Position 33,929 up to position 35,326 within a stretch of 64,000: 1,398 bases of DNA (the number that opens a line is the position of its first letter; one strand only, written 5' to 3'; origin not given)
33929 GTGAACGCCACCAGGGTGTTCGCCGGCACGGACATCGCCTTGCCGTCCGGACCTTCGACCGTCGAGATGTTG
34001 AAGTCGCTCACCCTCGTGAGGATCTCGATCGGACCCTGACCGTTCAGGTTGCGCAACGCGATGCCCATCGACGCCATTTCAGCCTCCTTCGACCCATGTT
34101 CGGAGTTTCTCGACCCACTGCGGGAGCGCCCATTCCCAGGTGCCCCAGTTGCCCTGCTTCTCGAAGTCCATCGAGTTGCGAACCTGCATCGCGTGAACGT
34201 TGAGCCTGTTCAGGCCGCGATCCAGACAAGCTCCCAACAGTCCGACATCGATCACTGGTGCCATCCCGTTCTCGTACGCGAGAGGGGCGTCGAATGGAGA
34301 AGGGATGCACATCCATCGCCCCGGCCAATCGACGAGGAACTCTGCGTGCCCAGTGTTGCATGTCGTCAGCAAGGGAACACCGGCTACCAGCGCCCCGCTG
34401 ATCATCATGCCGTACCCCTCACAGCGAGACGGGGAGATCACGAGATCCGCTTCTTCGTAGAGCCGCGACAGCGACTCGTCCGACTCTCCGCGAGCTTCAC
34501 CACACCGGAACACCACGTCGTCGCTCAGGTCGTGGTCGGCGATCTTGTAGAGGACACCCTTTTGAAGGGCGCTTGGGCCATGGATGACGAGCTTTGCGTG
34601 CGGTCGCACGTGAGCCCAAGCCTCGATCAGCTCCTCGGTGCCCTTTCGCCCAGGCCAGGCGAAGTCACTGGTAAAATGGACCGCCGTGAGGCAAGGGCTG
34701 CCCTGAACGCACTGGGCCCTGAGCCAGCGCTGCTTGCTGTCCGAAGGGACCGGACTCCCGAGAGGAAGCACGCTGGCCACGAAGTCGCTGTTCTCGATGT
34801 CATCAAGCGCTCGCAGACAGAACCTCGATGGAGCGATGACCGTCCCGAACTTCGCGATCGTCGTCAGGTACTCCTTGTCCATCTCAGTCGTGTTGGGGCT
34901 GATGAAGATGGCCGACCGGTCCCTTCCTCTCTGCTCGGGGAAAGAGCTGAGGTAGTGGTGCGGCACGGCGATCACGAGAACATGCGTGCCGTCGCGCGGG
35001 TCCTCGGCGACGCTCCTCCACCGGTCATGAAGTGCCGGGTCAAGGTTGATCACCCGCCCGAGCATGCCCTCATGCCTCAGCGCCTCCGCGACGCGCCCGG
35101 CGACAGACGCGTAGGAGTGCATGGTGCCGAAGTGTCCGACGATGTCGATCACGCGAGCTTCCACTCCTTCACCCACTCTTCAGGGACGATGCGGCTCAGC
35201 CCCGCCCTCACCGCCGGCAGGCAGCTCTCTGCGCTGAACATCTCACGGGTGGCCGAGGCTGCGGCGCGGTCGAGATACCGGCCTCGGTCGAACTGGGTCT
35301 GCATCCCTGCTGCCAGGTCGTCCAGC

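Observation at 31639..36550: Methylation/glycosylation cassette: class I SAM methyltransferase, FkbM methyltransferase and two GT4-type glycosyltransferases in one minus-strand operon behind an operator-bearing promoter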

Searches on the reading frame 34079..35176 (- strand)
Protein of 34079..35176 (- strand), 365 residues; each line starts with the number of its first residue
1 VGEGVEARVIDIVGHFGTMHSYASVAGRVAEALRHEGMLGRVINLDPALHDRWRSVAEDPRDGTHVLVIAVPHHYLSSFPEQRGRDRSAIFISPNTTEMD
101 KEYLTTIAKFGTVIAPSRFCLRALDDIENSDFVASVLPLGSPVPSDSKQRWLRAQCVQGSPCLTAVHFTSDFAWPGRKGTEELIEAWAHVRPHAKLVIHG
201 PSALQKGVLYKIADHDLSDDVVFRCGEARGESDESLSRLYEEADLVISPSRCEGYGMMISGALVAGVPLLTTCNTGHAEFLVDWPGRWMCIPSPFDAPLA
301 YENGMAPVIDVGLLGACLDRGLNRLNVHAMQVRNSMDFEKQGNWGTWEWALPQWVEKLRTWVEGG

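Call 3: search_protein_families(library=pfam, proteins=[window:34079-35176:-], max_evalue=0.01)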
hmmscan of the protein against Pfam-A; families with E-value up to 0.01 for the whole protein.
window:34079-35176:- (365 aa): 3 families
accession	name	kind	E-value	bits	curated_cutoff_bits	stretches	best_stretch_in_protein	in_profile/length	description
PF13692.12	Glyco_trans_1_4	-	5.7e-13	49.8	27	1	167-283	5-117/142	Glycosyl transferases group 1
PF00534.26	Glycos_transf_1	-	1.5e-12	47.9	26.4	1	177-287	27-137/172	Glycosyl transferases group 1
PF20706.3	GT4-conflict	-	9.1e-09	35.2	26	1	232-282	271-321/385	Family 4 Glycosyltransferase in conflict systems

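Call 5: search_dna_similar(query=window:34079-35176:-, collection=phages, mode=protein, max_rows=25)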
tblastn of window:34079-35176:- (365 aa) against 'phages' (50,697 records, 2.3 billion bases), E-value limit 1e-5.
No match.

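Call 10: search_protein_families(library=phrogs, proteins=[window:34079-35176:-], max_evalue=0.001)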
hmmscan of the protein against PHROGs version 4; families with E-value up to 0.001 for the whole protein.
window:34079-35176:- (365 aa): 1 family
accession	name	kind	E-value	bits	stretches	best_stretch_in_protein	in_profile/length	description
phrog_2170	-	moron, auxiliary metabolic gene and host takeover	1.6e-09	38.3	1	177-286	191-298/374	glycosyltransferase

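Call 45: find_homologous_proteins(query=window:34079-35149:-)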
Query window:34079-35149:- (356 aa): 62 proteins with E <= 0.001 among 8000 candidates.
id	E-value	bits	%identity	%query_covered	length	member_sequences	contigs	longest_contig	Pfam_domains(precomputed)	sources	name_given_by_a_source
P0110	8.8e-247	836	99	100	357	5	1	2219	PF00534.27,PF20706.4,PF13692.13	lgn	-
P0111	4.4e-212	722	87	100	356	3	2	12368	PF00534.27,PF20706.4,PF13692.13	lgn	-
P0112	4.7e-155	534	66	100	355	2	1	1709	PF00534.27,PF20706.4,PF13692.13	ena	-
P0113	5.6e-125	435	54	100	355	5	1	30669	PF00534.27,PF20706.4,PF13692.13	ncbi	-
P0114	1.1e-124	435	53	100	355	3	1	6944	PF00534.27,PF20706.4,PF13692.13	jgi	-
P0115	4.8e-102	360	49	100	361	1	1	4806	PF00534.27,PF20706.4,PF13692.13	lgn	-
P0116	5.6e-102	360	50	99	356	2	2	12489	PF00534.27,PF20706.4,PF13692.13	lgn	-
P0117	1.3e-100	355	49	99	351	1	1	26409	PF00534.27,PF20706.4,PF13692.13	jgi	jgi:glycosyltransferase involved in cell wall biosynthesis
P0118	1.8e-100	355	48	99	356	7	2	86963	PF00534.27,PF20706.4,PF13692.13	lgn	-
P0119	3.1e-100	354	48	99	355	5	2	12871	PF00534.27,PF20706.4,PF13692.13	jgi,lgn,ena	jgi:glycosyltransferase involved in cell wall biosynthesis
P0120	3.7e-100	354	49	99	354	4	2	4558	PF00534.27,PF20706.4,PF13692.13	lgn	-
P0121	1.1e-99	352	48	99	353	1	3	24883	PF00534.27,PF20706.4,PF13692.13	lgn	-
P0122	2.1e-99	351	48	99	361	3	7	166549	PF00534.27,PF20706.4,PF13692.13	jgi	jgi:glycosyltransferase involved in cell wall biosynthesis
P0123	2.4e-99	351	48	99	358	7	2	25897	PF00534.27,PF20706.4,PF13692.13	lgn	-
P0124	6.8e-99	350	50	99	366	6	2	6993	PF00534.27,PF20706.4,PF13692.13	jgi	-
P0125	1.2e-98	349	49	99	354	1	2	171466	PF00534.27,PF20706.4,PF13692.13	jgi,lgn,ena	-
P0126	2.7e-98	348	47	99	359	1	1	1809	PF00534.27,PF20706.4,PF13692.13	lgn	-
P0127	4.6e-98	347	50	99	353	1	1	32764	PF00534.27,PF20706.4,PF13692.13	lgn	-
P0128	2.1e-97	345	48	99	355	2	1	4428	PF00534.27,PF20706.4,PF13692.13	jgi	jgi:glycosyltransferase involved in cell wall biosynthesis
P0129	3.1e-96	341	47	99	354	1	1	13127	PF00534.27,PF20706.4,PF13692.13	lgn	-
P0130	5.8e-96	340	47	99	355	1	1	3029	PF00534.27,PF20706.4,PF13692.13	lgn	-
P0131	6.0e-94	333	47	99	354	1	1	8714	PF00534.27,PF20706.4,PF13692.13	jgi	-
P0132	6.2e-94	333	47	99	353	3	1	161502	PF00534.27,PF20706.4,PF13692.13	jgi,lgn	-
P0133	1.7e-92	329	47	99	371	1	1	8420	PF00534.27,PF20706.4,PF13692.13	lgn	-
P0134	6.3e-84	300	48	84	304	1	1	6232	PF00534.27,PF20706.4,PF13692.13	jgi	jgi:glycosyltransferase involved in cell wall biosynthesis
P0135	3.7e-82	295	41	100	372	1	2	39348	PF00534.27,PF20706.4,PF13692.13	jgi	-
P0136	9.9e-79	283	42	100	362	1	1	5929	PF00534.27,PF20706.4,PF13692.13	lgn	-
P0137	2.0e-78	282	42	99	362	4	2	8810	PF00534.27,PF20706.4,PF13692.13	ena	-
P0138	1.6e-75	273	41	99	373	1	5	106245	PF00534.27,PF20706.4,PF13692.13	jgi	jgi:hypothetical protein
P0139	2.6e-75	272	40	99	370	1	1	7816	PF20706.4,PF13692.13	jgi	jgi:glycosyltransferase involved in cell wall biosynthesis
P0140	3.8e-75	271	41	99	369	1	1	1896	PF00534.27,PF20706.4,PF13692.13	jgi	jgi:glycosyltransferase involved in cell wall biosynthesis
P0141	8.7e-75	270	42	99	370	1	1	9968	PF00534.27,PF20706.4,PF13692.13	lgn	-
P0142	7.2e-73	264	42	99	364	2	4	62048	PF00534.27,PF20706.4,PF13692.13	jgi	-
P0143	9.6e-73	264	42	100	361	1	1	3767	PF00534.27,PF20706.4,PF13692.13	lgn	-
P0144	1.0e-72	263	40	99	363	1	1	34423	PF00534.27,PF20706.4,PF13692.13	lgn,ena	-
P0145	2.5e-71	259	41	99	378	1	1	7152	PF00534.27,PF20706.4,PF13692.13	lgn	-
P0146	3.5e-71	258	42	99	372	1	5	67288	PF00534.27,PF20706.4,PF13692.13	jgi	jgi:glycosyltransferase involved in cell wall biosynthesis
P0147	1.3e-70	257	40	100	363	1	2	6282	PF00534.27,PF20706.4,PF13692.13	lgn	-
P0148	1.6e-70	256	40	99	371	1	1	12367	PF00534.27,PF20706.4,PF13692.13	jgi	jgi:glycosyltransferase involved in cell wall biosynthesis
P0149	9.5e-70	254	40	100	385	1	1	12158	PF00534.27,PF20706.4,PF13692.13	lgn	-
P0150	1.1e-69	253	40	99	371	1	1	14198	PF00534.27,PF20706.4,PF13692.13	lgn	-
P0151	1.2e-69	253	40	99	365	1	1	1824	PF00534.27,PF20706.4,PF13692.13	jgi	jgi:hypothetical protein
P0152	1.2e-69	253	41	99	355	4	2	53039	PF00534.27,PF20706.4,PF13692.13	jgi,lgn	jgi:glycosyltransferase involved in cell wall biosynthesis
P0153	4.3e-69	252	41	100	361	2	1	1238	PF00534.27,PF20706.4,PF13692.13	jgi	jgi:glycosyltransferase involved in cell wall biosynthesis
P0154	1.2e-66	244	40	96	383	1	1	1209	PF00534.27,PF20706.4,PF13692.13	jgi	-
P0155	1.4e-66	243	36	99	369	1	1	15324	PF00534.27,PF20706.4,PF13692.13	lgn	-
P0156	2.9e-66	242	40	99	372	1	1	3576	PF00534.27,PF20706.4,PF13692.13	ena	-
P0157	3.0e-65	239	38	99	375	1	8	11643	PF00534.27,PF20706.4,PF13692.13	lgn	-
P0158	2.0e-63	233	47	72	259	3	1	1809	PF00534.27,PF20706.4,PF13692.13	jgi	jgi:hypothetical protein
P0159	2.2e-63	233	37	99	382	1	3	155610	PF00534.27,PF20706.4,PF13692.13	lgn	-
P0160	2.1e-62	230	39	99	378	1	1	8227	PF00534.27,PF20706.4,PF13692.13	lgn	-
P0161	5.9e-62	228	37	99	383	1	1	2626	PF00534.27,PF20706.4,PF13692.13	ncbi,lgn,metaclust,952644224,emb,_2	metaclust:\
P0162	1.7e-61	227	38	99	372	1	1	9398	PF00534.27,PF20706.4,PF13692.13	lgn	-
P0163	1.5e-58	217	36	99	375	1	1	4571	PF00534.27,PF20706.4,PF13692.13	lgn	-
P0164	6.0e-56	208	50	58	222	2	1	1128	PF00534.27,PF20706.4,PF13692.13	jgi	jgi:hypothetical protein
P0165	2.3e-55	206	38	96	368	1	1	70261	PF20706.4,PF13692.13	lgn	-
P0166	1.3e-50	191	35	99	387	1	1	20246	PF13692.13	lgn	-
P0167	1.5e-48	184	37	99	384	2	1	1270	PF00534.27,PF20706.4,PF13692.13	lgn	-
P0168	1.0e-47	181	34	99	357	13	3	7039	PF00534.27,PF20706.4,PF13692.13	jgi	-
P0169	8.1e-41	159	32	97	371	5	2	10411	PF00534.27,PF20706.4,PF13692.13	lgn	-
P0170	3.8e-40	156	34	91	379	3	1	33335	PF00534.27,PF20706.4,PF13692.13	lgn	-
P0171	4.7e-37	146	40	55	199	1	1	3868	PF00534.27,PF20706.4,PF13692.13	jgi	jgi:hypothetical protein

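Call 58: predict_structure(alignment_id=A2)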
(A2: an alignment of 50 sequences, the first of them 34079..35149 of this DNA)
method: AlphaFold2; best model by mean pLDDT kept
length: 356 residues; sequences in the alignment: 50
mean_pLDDT: 94.9   pTM: 0.92
mean pLDDT of the five models: 94.9, 94.9, 94.4, 93.5, 93.3
residues with pLDDT >= 90: 323; 70-90: 32; 50-70: 1; < 50: 0
segments of 3 or more residues with pLDDT < 50: none
pLDDT, mean of each block of 10 residues (from residue 1): 96 92 98 97 93 96 97 97 95 97 97 91 95 91 83 93 90 98 97 96 98 95 93 97 94 97 96 96 96 94 98 96 93 94 98 91
secondary structure, 60 per line:
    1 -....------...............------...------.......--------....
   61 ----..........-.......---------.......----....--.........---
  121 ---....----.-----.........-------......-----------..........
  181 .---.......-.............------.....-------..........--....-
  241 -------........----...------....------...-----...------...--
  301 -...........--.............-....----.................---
elements in order: E2-5 H12-26 E33-35 H42-48 E57-60 H65-74 E79-82 H92-98 E103-106 H109-117 E124-127 H138-146 E154-159 H171-181 E185-191 H193-205 E212-216 H224-233 E236-239 H248-255 E260-262 H269-272 E279-281 E287-289 E296-298 H302-312 H315-327 H329-332 H338-353

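Call 61: fold_search(model_id=the predicted structure, library=pdb)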
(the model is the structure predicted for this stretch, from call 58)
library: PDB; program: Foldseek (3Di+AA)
matches with E <= 10: 1763; with E <= 0.001: 350
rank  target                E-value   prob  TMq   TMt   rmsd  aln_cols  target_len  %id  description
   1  3oy2_A                1.8e-13  1.00  0.72  0.66   6.4       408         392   12  Crystal structure of a putative glycosyltransferase from Paramecium bursaria Chlorella virus NY2A (released 2010-11-17)
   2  8b5s_B                1.2e-12  1.00  0.64  0.63   6.2       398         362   18  Crystal Structure of P. aeruginosa WaaG in complex with UDP-glucose (released 2023-10-04)
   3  8b5s_A                2.4e-12  1.00  0.66  0.65   5.7       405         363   18  Crystal Structure of P. aeruginosa WaaG in complex with UDP-glucose (released 2023-10-04)
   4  8b5q_A                3.8e-12  1.00  0.62  0.61   6.4       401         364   18  Crystal Structure of P. aeruginosa WaaG in complex with UMP (released 2023-10-04)
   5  8b5q_B                5.7e-12  1.00  0.65  0.63   6.1       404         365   19  Crystal Structure of P. aeruginosa WaaG in complex with UMP (released 2023-10-04)
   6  8b62_A                1.1e-11  1.00  0.64  0.63   6.0       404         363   17  Crystal Structure of P. aeruginosa WaaG in complex with UDP-galactose (released 2023-10-04)
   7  6kih_A                1.3e-11  1.00  0.70  0.63   5.9       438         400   14  Sucrose-phosphate synthase (tll1590) from Thermosynechococcus elongatus (released 2020-05-27)
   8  7vfo_A                1.7e-11  1.00  0.57  0.42   5.7       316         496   14  Crystal structure of SdgB (Phosphate-binding form) (released 2021-11-24)
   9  4xsu_B                2.5e-11  1.00  0.69  0.67   6.1       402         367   14  Crystal structure of Anabaena Alr3699/HepE in complex with UDP and glucose (released 2016-01-13)
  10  4pqg_A                3.2e-11  1.00  0.56  0.41   5.4       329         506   14  Crystal structure of the pneumococcal O-GlcNAc transferase GtfA in complex with UDP and GlcNAc (released 2014-06-18)
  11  4pqg_B                3.7e-11  1.00  0.56  0.41   5.2       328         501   15  Crystal structure of the pneumococcal O-GlcNAc transferase GtfA in complex with UDP and GlcNAc (released 2014-06-18)
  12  3mbo_A                4.0e-11  1.00  0.67  0.65   6.9       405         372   13  Crystal Structure of the Glycosyltransferase BaBshA bound with UDP and L-malate (released 2010-09-29)
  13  7vfk_B                5.6e-11  1.00  0.60  0.45   4.5       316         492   15  Crystal structure of SdgB (ligand-free form) (released 2021-11-24)
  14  3mbo_C                7.0e-11  1.00  0.67  0.64   6.9       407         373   14  Crystal Structure of the Glycosyltransferase BaBshA bound with UDP and L-malate (released 2010-09-29)
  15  6kih_B                7.4e-11  1.00  0.70  0.63   5.6       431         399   13  Sucrose-phosphate synthase (tll1590) from Thermosynechococcus elongatus (released 2020-05-27)
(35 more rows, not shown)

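Call 73: search_protein_families(library=ncbifam, proteins=[window:34079-35149:-], max_evalue=0.01)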
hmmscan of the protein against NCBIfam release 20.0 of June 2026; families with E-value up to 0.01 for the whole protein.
window:34079-35149:- (356 aa): 3 families
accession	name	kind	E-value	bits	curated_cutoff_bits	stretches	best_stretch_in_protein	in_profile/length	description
TIGR04047.1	MSMEG_0565_glyc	hypoth_equivalog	6.6e-07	28.7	259.85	1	168-272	205-315/373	MSMEG_0565 family glycosyltransferase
NF012028.0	PRK15484.1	subfamily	2.5e-05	23.5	618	1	184-274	224-318/380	lipopolysaccharide N-acetylglucosaminyltransferase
TIGR03999.1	thiol_BshA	equivalog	0.00027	20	273.7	1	171-273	214-312/375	N-acetyl-alpha-D-glucosaminyl L-malate synthase BshA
